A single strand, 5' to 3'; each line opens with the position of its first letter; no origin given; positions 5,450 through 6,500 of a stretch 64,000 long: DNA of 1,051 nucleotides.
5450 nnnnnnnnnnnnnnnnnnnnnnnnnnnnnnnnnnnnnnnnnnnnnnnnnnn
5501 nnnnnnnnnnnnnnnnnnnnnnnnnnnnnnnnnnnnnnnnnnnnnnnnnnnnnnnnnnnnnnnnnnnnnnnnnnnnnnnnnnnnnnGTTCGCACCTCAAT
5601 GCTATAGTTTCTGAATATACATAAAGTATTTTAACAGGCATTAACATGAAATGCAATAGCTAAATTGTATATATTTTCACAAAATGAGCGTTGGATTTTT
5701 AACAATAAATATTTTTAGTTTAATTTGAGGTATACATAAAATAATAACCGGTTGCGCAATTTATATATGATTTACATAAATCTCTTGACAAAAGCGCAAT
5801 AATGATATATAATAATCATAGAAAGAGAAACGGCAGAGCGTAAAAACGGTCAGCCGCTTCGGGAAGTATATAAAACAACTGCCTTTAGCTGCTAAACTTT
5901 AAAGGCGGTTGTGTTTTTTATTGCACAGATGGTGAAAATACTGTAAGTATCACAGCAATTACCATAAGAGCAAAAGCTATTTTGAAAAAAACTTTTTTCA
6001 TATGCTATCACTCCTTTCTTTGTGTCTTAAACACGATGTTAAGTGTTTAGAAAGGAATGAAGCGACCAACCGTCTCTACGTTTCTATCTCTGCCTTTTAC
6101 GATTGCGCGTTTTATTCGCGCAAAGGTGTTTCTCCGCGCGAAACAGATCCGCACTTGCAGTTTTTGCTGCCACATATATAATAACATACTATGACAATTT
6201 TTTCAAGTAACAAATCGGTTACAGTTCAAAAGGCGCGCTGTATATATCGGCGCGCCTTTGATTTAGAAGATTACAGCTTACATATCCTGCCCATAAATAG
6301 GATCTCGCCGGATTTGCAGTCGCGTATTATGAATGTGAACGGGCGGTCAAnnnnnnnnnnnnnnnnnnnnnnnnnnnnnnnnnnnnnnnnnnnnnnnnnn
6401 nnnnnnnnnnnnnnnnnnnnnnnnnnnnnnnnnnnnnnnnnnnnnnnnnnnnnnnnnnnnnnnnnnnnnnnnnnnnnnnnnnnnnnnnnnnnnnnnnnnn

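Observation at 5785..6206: Unannotated peptide/antisense-RNA module, copy 1 (type I TA-like)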

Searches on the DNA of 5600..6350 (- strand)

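Call 5: search_rna_families(source=window, start=5600, end=6350, threshold=evalue, max_evalue=10, show_alignments=3)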
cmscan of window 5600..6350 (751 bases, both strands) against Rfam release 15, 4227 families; matches with E-value up to 10: 8.
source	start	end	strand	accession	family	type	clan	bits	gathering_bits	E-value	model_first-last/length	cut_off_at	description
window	6111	6273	+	RF03532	SQ2397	Cis-reg;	-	21.1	100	0.27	1-243/243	no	Cis-regulator of HTH transcription factor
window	6228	6280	-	RF02057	STnc40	Gene; sRNA;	-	17.8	45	3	23-68/70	no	Salmonella enterica sRNA STnc40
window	5870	6013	-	RF01819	RsaD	Gene; sRNA;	-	17.6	50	1.6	1-189/189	no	RNA Staph. aureus D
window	6221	6273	+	RF01862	TB10Cs4H2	Gene; snRNA; snoRNA; HACA-box;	-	16.5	50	2.3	1-67/67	no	Trypanosomatid snoRNA TB10Cs4H2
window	6098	6168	+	RF00194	Rubella_3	Cis-reg;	-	14.9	35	4.5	1-68/68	no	Rubella virus 3' cis-acting element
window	5976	6065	-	RF00420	SNORA61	Gene; snRNA; snoRNA; HACA-box;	-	14.3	74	6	1-132/132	no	Small nucleolar RNA SNORA61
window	5825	5904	-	RF02377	SurA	Gene; sRNA;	-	14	100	0.29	1-279/279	no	SurA sRNA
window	5866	5921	+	RF04207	MIR5048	Gene; miRNA;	-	10.4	160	6.4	1-356/356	no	MIR5048 microRNA precursor family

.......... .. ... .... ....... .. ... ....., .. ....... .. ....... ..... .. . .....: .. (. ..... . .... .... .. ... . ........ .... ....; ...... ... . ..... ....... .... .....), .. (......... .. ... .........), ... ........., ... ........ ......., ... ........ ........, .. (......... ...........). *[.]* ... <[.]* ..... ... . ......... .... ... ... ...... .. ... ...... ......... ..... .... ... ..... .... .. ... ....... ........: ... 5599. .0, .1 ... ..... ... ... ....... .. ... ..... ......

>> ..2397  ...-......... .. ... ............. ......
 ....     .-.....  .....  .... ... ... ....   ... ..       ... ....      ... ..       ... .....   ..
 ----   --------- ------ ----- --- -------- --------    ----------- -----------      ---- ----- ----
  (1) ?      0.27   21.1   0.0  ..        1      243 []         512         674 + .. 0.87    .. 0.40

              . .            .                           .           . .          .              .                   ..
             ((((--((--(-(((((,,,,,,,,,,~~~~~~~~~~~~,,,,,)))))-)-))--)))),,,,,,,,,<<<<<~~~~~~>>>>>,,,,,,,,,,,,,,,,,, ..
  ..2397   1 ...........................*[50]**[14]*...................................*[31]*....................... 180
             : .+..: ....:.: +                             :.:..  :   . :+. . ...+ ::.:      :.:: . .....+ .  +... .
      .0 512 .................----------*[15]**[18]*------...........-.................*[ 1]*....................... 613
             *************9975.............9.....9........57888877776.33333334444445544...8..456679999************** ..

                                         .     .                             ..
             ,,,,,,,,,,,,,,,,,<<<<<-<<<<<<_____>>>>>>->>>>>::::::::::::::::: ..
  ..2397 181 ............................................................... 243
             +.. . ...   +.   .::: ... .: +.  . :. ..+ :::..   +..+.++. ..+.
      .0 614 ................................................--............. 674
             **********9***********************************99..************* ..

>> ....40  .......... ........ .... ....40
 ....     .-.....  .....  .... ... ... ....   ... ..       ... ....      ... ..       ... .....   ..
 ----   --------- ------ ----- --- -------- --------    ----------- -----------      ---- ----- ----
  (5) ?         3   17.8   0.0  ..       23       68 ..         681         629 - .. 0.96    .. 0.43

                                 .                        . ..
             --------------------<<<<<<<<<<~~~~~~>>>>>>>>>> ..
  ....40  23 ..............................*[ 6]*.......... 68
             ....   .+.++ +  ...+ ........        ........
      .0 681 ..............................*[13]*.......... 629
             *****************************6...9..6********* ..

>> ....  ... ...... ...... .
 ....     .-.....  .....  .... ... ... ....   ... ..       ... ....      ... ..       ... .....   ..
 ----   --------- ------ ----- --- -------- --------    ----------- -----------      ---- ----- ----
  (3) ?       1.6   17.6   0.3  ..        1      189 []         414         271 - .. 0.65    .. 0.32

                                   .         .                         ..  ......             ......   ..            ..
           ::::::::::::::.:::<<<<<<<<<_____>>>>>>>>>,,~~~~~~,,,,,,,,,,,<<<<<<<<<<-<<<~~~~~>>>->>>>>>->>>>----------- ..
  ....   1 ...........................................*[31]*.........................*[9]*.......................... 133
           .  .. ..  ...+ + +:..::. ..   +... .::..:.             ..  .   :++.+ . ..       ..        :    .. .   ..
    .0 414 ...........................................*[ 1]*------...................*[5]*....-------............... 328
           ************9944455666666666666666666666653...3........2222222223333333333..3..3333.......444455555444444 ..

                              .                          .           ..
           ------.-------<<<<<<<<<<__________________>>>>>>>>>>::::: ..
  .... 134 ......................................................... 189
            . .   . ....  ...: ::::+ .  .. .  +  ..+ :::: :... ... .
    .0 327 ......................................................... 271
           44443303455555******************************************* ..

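Call 67: search_dna_similar(query=window:5785-6226:-, collection=plasmids, mode=distant, max_rows=10)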
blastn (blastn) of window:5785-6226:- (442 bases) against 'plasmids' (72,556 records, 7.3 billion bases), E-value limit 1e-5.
No match.

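Call 68: search_dna_similar(query=window:5785-6226:-, collection=phages, mode=distant, max_rows=10)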
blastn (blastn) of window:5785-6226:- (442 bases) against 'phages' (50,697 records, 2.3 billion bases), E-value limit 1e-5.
No match.

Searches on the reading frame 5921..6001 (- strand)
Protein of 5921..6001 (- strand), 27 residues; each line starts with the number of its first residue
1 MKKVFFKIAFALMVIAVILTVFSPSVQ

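Call 18: search_protein_families(library=pfam, proteins=[window:5921-6001:-], max_evalue=10)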
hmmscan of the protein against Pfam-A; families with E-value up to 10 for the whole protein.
seq(27 aa): 0 families

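Call 19: search_protein_families(library=ncbifam, proteins=[window:5921-6001:-], max_evalue=10)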
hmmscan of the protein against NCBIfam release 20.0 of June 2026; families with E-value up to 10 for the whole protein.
seq(27 aa): 1 family
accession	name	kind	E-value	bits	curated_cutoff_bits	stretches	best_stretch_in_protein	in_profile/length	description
NF033801.3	NprX_fam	subfamily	3.8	7.4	33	1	1-24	1-20/42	NprX family peptide pheromone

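Call 71: search_solved_structures(query=A3, max_evalue=10)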
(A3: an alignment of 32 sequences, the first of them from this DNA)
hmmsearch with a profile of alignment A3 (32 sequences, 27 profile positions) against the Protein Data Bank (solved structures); distinct sequences matched with E-value up to 10: 0.

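Call 72: search_protein_families(library=padloc, proteins=[window:5921-6001:-], max_evalue=10)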
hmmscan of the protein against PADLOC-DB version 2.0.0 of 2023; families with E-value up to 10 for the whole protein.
seq(27 aa): 0 families
